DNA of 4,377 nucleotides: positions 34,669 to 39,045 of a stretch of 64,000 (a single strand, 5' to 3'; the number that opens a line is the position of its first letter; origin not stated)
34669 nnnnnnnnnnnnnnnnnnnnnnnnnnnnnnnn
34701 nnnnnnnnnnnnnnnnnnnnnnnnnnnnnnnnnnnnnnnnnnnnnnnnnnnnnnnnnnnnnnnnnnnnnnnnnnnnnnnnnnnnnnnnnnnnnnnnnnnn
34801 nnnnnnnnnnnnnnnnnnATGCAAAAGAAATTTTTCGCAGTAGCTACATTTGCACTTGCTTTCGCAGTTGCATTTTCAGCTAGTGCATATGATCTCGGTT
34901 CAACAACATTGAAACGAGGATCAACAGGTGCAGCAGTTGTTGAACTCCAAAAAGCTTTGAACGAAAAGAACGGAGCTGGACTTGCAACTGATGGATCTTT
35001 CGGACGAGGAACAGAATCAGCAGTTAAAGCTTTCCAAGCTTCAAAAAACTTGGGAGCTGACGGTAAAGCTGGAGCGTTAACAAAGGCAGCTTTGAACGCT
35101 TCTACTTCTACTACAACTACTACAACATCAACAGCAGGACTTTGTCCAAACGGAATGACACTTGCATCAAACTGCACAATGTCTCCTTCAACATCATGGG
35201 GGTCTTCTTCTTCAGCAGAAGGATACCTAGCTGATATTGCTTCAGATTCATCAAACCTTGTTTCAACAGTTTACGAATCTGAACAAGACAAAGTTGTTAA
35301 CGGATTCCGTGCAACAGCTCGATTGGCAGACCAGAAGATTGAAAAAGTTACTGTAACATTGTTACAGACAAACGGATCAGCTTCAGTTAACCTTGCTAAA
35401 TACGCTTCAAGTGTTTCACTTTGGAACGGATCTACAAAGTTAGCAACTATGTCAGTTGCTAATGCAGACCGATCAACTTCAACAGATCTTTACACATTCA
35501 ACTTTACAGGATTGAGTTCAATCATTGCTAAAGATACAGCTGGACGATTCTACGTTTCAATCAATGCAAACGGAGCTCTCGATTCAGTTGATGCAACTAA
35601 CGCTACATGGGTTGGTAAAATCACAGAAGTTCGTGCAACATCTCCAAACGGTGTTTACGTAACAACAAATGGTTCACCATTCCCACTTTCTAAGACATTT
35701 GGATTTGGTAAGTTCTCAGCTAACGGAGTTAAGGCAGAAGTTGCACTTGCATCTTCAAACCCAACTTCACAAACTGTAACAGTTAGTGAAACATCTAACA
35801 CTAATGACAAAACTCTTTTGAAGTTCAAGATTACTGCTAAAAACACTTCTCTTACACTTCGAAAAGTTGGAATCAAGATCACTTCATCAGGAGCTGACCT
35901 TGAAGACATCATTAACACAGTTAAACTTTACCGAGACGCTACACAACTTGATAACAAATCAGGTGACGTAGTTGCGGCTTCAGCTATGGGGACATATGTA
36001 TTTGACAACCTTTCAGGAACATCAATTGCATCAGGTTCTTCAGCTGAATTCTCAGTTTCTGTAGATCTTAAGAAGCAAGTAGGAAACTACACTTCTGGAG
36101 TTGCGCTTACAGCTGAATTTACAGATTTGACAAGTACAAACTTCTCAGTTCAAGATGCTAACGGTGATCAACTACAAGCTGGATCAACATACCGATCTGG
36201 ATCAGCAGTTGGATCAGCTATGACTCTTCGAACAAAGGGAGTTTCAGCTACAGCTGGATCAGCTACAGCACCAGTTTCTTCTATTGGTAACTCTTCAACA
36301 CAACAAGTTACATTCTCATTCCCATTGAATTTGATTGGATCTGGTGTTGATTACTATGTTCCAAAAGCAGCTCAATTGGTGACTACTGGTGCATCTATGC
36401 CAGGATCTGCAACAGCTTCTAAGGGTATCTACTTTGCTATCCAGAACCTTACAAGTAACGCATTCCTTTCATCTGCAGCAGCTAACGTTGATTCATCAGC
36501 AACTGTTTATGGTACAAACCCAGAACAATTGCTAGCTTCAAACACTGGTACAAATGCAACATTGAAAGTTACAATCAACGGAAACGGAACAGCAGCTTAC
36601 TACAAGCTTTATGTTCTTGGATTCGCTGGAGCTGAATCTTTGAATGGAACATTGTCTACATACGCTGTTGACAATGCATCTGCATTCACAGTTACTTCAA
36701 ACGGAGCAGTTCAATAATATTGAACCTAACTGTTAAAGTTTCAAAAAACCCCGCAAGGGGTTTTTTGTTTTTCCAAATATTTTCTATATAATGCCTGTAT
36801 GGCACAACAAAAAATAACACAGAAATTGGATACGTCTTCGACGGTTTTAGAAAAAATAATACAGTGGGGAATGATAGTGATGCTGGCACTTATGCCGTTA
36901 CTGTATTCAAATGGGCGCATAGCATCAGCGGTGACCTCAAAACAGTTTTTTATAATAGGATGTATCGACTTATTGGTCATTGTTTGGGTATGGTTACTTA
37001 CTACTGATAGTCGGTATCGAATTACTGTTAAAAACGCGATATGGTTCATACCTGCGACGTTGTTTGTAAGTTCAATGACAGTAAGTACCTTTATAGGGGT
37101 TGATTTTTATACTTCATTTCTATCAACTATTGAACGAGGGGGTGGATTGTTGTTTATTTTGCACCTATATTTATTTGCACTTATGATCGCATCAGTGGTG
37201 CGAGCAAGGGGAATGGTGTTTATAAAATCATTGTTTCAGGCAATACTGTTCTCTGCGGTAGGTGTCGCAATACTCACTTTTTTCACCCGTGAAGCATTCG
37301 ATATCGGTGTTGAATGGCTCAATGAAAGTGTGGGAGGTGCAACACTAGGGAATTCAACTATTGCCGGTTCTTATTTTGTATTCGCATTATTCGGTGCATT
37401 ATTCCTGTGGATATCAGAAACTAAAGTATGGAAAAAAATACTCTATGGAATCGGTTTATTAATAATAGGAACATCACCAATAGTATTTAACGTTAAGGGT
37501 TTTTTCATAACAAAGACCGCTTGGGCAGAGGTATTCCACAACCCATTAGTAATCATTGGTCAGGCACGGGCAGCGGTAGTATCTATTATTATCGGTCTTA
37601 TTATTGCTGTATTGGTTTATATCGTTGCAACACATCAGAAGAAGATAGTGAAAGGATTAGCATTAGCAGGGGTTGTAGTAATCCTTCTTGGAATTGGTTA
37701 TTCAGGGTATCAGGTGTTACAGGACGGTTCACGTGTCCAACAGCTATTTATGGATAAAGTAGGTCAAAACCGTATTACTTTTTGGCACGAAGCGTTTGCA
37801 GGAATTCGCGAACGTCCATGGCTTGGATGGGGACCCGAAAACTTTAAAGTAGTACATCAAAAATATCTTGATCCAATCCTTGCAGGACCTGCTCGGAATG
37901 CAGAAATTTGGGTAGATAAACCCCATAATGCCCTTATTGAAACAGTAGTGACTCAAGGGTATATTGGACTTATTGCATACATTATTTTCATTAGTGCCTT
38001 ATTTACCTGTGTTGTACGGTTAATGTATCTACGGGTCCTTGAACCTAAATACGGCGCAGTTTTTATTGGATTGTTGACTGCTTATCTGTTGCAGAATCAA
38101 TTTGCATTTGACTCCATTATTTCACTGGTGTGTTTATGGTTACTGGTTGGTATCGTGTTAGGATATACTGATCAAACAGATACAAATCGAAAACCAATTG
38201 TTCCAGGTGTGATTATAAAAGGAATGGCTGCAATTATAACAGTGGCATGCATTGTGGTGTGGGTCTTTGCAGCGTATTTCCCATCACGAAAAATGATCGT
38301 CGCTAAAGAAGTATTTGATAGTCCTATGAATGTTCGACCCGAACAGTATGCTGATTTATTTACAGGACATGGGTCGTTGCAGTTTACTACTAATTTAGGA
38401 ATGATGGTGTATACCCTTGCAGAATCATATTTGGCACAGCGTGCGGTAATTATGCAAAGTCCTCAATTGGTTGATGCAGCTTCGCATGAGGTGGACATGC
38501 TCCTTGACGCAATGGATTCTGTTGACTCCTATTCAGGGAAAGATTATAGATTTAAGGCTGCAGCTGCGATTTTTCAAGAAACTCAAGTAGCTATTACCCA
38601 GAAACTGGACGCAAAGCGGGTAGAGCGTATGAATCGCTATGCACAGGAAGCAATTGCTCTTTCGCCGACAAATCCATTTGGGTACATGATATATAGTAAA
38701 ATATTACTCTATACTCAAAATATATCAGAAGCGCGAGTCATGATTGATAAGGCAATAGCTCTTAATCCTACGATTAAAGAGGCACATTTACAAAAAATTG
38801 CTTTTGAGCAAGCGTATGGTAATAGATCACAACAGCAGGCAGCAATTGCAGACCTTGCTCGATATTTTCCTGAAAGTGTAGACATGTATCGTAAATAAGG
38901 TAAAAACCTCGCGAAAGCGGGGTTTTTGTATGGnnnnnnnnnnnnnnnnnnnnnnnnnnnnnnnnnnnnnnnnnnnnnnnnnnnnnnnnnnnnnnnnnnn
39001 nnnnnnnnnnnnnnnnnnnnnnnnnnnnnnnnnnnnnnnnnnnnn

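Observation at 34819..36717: Candidate S-layer / major surface protein with peptidoglycan-binding N-terminus and highly expression-adapted codon usage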

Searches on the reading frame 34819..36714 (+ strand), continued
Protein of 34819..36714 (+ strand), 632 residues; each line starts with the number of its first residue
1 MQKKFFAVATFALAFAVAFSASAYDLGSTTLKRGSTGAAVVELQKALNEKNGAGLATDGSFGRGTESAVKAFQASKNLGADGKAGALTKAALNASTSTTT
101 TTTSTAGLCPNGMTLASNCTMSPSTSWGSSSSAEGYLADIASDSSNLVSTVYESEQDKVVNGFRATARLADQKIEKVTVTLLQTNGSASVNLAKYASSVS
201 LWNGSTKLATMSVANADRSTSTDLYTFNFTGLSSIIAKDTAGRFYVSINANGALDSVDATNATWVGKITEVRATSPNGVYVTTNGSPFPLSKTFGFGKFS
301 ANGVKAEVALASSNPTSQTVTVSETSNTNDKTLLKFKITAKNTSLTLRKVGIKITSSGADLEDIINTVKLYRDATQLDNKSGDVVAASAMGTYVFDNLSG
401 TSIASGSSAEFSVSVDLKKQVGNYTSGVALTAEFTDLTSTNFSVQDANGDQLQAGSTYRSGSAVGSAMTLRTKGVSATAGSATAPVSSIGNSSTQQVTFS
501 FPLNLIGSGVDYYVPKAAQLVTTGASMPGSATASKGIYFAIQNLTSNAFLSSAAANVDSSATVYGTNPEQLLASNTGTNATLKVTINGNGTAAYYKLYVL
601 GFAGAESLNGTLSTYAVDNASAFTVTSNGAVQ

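Call 47: find_related_loci(query=A3, collection=genome_contigs, flank=5000)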
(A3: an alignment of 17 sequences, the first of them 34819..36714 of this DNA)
Query A3 (632 aa) in genome_contigs; peptide patterns used: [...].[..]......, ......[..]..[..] (x = any residue, [..] = any of these).
54 stretches matched a pattern; 12 encode a relative of the query (tblastn E <= 1e-3); 12 distinct loci.
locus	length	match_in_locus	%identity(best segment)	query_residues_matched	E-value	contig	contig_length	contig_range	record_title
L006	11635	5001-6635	46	3-523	8e-121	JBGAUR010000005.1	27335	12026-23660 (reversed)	MAG: Candidatus Paceibacteria bacterium isolate MAG_AAO_AS.83 AAOAS-83_NODE_5_length_27335_cov_3.938954, whole genome sh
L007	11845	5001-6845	43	30-597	5e-118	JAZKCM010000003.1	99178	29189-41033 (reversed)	MAG: Patescibacteria group bacterium isolate ADI_H3L2_122-bin042_1 ADIH3L2_B042_1_000000000003, whole genome shotgun seq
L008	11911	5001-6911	42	28-598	8e-117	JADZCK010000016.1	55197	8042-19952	MAG: Candidatus Nomurabacteria bacterium isolate SJ72 c_000000641716, whole genome shotgun sequence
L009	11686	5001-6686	43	8-514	6e-116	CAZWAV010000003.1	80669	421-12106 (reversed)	MAG TPA_asm: uncultured Candidatus Saccharibacteria bacterium isolate SRP170004_co1_259 genome assembly, contig: NODE_34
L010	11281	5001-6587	46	6-513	2e-115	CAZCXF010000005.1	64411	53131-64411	MAG TPA_asm: uncultured Candidatus Saccharibacteria bacterium isolate SRP278252_co1_97 genome assembly, contig: NODE_554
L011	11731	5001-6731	43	6-542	2e-113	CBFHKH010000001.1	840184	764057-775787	MAG: Minisyncoccia bacterium isolate AGTU_16_bin_21_orig genome assembly, contig: AGTU_16_bin_21_orig_AGTU_16_c_00000000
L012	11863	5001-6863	43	15-597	5e-112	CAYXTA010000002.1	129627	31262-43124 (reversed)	MAG TPA_asm: uncultured Candidatus Saccharibacteria bacterium isolate ERP123247_co1_13 genome assembly, contig: NODE_59_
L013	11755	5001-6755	43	1-543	4e-110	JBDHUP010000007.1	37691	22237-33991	MAG: Candidatus Paceibacteria bacterium isolate AS-MESO-3CA.90 NODE_4401_length_37691_cov_4.853273, whole genome shotgun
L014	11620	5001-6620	46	12-474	6e-106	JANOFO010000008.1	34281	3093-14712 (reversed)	MAG: Candidatus Paceibacterota bacterium isolate SOY_64_metabat_47 SOY_64_k141_3374701, whole genome shotgun sequence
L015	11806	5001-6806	41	6-523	1e-98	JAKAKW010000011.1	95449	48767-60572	MAG: bacterium isolate WY4.bin98 NODE_231_length_95449_cov_2.488733, whole genome shotgun sequence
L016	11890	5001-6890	40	6-546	2e-101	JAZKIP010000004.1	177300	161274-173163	MAG: Patescibacteria group bacterium isolate ADI_DC_SW_02_SPN_11032020-bin045 DCSW02SPN_B045_0_000000000004, whole genom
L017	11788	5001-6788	40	30-597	9e-93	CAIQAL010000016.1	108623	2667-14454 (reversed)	uncultured bacterium isolate MJ-time_bin-5891 genome assembly, contig: bin-5891:16/38, whole genome shotgun sequence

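Call 48: find_homologous_proteins(query=A1, max_evalue=0.00001)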
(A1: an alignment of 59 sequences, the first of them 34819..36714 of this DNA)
Query A1 (59 sequences) (632 aa, profile of the alignment): 187 proteins with E <= 0.00001 among 8000 candidates; the best 120 are listed.
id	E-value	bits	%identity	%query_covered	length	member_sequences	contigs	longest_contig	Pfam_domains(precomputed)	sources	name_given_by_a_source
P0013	2.2e-260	884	50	85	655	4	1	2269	PF01471.24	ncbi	-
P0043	1.3e-254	865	42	90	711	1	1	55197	PF01471.24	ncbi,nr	ncbi:peptidoglycan-binding protein [Candidatus Nomurabacteria bacterium]|nr:peptidoglycan-binding pr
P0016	2.0e-254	864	45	88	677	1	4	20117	PF01471.24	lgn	-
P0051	1.2e-252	858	43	85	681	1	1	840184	PF01471.24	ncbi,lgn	-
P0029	3.8e-251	853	46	85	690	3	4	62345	PF01471.24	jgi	jgi:peptidoglycan hydrolase-like protein with peptidoglycan-binding domain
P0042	1.7e-249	848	42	90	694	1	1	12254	PF01471.24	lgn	-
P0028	1.9e-248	844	46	82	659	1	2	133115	PF01471.24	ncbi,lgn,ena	-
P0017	2.7e-247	841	47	82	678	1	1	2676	PF01471.24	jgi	-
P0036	4.4e-243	827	41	88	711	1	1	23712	PF01471.24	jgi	-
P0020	7.2e-243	826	45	92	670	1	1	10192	PF01471.24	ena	-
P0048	5.8e-242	823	40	95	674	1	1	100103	PF01471.24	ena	-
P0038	8.8e-242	822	43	90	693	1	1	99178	PF01471.24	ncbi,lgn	ncbi:MAG: peptidoglycan-binding protein [Patescibacteria group bacterium]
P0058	1.6e-241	822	38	96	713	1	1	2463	PF01471.24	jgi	jgi:peptidoglycan hydrolase-like protein with peptidoglycan-binding domain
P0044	1.9e-241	821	41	94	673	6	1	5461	PF01471.24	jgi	jgi:peptidoglycan hydrolase-like protein with peptidoglycan-binding domain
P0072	4.3e-241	820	42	78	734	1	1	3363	PF01471.24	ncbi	-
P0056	5.2e-238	810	43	86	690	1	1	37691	PF01471.24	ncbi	-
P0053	6.7e-238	810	43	85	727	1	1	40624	PF01471.24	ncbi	-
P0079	1.7e-234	798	40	86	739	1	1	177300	PF01471.24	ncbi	ncbi:MAG: peptidoglycan-binding domain-containing protein [Patescibacteria group bacterium]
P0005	6.0e-228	777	65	100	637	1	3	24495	PF01471.24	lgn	-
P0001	1.3e-221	756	100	100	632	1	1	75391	PF01471.24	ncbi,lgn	ncbi:MAG: peptidoglycan-binding domain-containing protein [bacterium]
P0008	5.0e-221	754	61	100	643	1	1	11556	PF01471.24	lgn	-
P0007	2.2e-214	732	62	97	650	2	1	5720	PF01471.24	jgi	-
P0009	1.3e-213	729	61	100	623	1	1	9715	PF01471.24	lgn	-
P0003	3.4e-211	721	83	100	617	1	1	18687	PF01471.24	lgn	-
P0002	1.0e-208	713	85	100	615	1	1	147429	PF01471.24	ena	-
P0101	7.6e-156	538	30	77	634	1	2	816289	PF01471.24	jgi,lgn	jgi:hypothetical protein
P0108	3.4e-145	503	28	86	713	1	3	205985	PF01471.24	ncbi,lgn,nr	ncbi:MAG TPA: peptidoglycan-binding domain-containing protein [Candidatus Paceibacterota bacterium]|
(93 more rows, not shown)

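Call 53: find_encoding_contigs(protein=P0008, flank=3000, max_places=1)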
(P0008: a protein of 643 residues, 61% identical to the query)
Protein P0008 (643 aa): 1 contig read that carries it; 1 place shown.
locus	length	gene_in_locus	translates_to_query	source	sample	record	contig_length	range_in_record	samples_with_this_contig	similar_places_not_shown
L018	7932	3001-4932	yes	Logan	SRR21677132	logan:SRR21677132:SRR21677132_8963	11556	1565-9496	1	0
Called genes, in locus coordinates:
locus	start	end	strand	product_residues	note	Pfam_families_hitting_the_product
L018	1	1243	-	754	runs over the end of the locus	PF13491:FtsK_4TM (weak), PF17854:FtsK_alpha, PF01580:FtsK_SpoIIIE, PF09397:FtsK_gamma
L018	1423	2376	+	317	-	-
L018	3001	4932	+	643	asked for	PF01471:PG_binding_1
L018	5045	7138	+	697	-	PF04932:Wzy_C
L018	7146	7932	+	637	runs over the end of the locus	PF04932:Wzy_C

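Call 54: find_encoding_contigs(protein=P0009, flank=3000, max_places=1)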
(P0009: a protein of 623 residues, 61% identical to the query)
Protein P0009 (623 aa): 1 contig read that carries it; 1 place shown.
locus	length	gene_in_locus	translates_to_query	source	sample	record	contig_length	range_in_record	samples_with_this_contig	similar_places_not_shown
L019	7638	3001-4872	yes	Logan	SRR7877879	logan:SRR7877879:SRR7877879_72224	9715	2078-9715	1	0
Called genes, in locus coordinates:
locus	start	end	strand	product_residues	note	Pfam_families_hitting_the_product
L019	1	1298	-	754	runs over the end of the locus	PF13491:FtsK_4TM, PF17854:FtsK_alpha, PF01580:FtsK_SpoIIIE, PF09397:FtsK_gamma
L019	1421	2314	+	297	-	-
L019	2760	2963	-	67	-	-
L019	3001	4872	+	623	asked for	PF01471:PG_binding_1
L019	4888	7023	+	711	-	PF04932:Wzy_C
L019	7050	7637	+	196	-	?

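Call 55: find_encoding_contigs(protein=P0007, flank=3000, max_places=1)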
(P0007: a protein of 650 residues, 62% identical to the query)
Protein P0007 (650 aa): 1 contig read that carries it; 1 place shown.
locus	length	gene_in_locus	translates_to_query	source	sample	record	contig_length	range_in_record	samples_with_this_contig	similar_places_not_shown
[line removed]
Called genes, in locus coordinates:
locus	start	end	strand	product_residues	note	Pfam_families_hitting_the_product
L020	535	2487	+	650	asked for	PF01471:PG_binding_1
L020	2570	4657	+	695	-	PF04932:Wzy_C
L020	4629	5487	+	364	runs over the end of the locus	?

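Call 78: search_protein_representatives(alignment_id=A1)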
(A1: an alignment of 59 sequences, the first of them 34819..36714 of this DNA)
Query: 59 sequences, 648 profile positions. Proteins with E-value up to 0.001 (for the whole library): 110180; up to 1e-10: 35359; up to 1e-30: 3860. The best 150 are listed.
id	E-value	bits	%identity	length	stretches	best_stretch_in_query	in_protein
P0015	1.5e-236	803.4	-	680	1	1-646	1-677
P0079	5.3e-235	798.3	-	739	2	99-647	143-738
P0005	1.9e-228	776.7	-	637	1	1-646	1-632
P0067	1.2e-219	747.5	-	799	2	3-377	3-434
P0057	1.5e-218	744.0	-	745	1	3-647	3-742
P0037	1.1e-206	704.7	-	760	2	107-645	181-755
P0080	6.2e-183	626.3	-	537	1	149-647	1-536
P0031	1.7e-182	624.8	-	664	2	103-645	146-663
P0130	4.0e-180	617.0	-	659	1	1-647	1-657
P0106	1.1e-178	612.2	-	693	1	1-646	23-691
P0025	3.4e-176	604.0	-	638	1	2-646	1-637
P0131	3.4e-173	594.1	-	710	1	2-644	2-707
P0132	5.5e-168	576.9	-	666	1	1-647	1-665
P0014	8.4e-166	569.7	-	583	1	1-628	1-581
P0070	8.8e-166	569.6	-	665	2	109-645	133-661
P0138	5.5e-156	537.2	-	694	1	1-647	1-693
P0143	2.0e-150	518.8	-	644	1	1-646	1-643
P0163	3.3e-139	481.8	-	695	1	1-644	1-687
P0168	1.6e-137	476.3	-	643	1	2-644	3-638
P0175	2.7e-135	468.9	-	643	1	7-647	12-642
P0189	2.7e-132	459.0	-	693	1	1-645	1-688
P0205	1.2e-129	450.3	-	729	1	3-638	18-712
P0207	3.6e-129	448.6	-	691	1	1-641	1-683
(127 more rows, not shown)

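Call 79: list_cluster_members(proteins=[P0168, P0175, P0143, P0189, P0207, P0205, P0130, P0131, P0138, P0163])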
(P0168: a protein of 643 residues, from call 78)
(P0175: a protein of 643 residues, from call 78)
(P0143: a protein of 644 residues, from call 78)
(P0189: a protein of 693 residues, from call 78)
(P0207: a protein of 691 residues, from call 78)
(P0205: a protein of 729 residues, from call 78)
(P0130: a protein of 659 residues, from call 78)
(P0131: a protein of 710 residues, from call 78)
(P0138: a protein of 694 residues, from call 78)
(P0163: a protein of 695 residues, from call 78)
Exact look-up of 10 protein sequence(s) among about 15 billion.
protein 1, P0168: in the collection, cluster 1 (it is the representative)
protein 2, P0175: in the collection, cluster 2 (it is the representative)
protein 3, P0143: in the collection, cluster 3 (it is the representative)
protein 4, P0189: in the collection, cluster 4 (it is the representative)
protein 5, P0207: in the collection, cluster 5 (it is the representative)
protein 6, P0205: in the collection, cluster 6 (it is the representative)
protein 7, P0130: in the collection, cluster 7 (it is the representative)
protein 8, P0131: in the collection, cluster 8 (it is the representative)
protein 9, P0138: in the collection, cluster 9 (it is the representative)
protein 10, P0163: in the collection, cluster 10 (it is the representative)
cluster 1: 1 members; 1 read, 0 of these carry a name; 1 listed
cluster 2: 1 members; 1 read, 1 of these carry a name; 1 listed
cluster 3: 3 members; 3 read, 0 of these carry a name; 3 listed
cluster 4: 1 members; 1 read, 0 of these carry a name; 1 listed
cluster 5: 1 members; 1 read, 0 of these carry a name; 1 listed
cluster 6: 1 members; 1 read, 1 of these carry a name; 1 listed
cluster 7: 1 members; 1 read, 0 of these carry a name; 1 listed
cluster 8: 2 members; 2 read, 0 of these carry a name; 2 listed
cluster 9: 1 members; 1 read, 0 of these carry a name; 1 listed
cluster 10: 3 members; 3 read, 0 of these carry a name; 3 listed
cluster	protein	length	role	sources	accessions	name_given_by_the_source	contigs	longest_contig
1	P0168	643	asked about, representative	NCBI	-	-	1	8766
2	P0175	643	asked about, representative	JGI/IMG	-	hypothetical protein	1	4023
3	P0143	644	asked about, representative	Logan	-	-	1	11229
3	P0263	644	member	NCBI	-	-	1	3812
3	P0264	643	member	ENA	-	-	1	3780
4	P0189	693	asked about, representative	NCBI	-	-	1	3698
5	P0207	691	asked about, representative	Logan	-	-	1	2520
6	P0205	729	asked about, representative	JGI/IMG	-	hypothetical protein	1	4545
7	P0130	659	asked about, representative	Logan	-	-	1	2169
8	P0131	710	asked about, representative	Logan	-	-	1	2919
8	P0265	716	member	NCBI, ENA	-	-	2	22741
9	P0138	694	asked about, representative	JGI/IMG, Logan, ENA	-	-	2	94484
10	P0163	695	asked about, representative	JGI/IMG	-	-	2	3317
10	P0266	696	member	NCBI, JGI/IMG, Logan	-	-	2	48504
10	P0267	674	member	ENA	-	-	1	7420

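Call 97: search_protein_families(library=ncbifam, proteins=[window:34819-36714:+], max_evalue=0.01)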
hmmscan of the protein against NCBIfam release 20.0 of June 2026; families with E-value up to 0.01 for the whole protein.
window:34819-36714:+ (632 aa): 3 families
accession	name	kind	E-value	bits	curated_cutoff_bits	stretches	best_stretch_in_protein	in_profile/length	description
TIGR02869.1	spore_SleB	equivalog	1.6e-10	41.2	236.5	1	29-118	5-94/201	spore cortex-lytic enzyme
NF052336.1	PdgHdaseHSB100310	equivalog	4.3e-07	29.6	500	1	30-94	184-248/316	peptidoglycan hydrolase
NF052335.1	PdgHdaseHSB129560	equivalog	5.8e-06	25.8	500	1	38-92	274-328/330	peptidoglycan hydrolase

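Call 98: search_solved_structures(query=A1, max_evalue=0.01)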
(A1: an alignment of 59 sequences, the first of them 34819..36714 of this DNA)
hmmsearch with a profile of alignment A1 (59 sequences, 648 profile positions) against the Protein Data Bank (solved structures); distinct sequences matched with E-value up to 0.01: 17.
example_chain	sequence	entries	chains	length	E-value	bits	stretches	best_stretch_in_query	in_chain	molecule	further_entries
1lbu_A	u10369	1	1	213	3.5e-17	65.4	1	30-131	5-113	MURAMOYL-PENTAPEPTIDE CARBOXYPEPTIDASE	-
7rum_A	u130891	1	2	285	2.7e-15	59.1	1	33-130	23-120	Endolysin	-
5nm7_G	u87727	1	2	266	2.8e-15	59.1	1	33-98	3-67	Peptidoglycan-binding domain 1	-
4lpq_A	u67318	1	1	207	1.2e-14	57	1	36-108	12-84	ErfK/YbiS/YcfS/YnhG family protein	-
3bkh_A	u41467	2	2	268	7.8e-14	54.3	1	33-125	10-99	lytic transglycosylase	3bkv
9xps_S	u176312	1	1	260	1.3e-13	53.6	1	34-125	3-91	Endolysin gp144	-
4xxt_A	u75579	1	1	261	1.7e-13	53.2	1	35-115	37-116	Fusion of predicted Zn-dependent amidase/peptidase (Cell wall hydrolase/DD-carboxypeptidas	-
4fet_B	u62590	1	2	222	5.8e-13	51.4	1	33-150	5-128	Spore cortex-lytic enzyme prepeptide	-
5tv7_A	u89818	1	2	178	3.6e-12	48.8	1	29-97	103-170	Putative peptidoglycan-binding/hydrolysing protein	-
6tci_A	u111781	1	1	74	2.9e-11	45.8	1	32-99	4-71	Spore cortex-lytic enzyme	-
9h68_A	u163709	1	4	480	9.6e-09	37.5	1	29-96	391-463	Spore cortex-lytic enzyme pre-pro-form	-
4c2g_A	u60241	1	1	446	1.9e-05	26.6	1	33-104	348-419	CARBOXY-TERMINAL PROCESSING PROTEASE CTPB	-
4c2f_A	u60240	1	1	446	1.9e-05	26.6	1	33-104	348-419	CARBOXY-TERMINAL PROCESSING PROTEASE CTPB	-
4c2c_A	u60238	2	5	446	1.9e-05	26.6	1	33-104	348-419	CARBOXY-TERMINAL PROCESSING PROTEASE CTPB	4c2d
4c2e_A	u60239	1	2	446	2.8e-05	26.1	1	33-104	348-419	CARBOXY-TERMINAL PROCESSING PROTEASE CTPB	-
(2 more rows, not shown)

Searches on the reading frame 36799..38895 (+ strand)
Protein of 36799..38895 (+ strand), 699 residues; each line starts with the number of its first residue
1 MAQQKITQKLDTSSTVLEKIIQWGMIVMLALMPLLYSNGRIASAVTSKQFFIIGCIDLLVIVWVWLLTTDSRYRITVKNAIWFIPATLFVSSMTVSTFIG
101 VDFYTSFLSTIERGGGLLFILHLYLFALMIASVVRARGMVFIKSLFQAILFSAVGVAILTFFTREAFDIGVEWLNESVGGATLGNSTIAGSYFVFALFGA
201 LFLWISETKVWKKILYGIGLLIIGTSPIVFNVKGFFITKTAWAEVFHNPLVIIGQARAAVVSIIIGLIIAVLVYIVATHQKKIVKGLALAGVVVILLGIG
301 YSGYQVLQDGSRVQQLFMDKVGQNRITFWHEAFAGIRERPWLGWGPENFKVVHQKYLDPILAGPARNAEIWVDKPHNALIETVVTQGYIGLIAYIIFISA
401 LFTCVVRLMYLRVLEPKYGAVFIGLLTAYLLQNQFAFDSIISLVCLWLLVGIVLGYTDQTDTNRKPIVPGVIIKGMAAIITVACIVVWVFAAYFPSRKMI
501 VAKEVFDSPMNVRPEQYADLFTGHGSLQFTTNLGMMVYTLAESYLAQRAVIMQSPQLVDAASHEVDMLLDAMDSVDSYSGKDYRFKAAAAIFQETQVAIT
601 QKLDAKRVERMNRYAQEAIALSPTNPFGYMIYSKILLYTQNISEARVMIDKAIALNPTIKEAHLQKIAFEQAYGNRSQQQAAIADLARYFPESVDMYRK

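Call 5: search_protein_families(library=pfam, proteins=[window:36799-38895:+], max_evalue=0.1)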
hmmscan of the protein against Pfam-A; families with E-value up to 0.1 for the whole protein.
window:36799-38895:+ (699 aa): 1 family
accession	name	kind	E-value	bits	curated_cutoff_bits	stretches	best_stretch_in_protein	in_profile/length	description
PF04932.20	Wzy_C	-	2.5e-15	57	31.7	1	251-395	10-149/149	O-Antigen ligase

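Call 97: search_protein_families(library=ncbifam, proteins=[window:36799-38895:+], max_evalue=0.01)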
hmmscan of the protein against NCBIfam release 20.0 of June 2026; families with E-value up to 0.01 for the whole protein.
window:36799-38895:+ (699 aa): 0 families
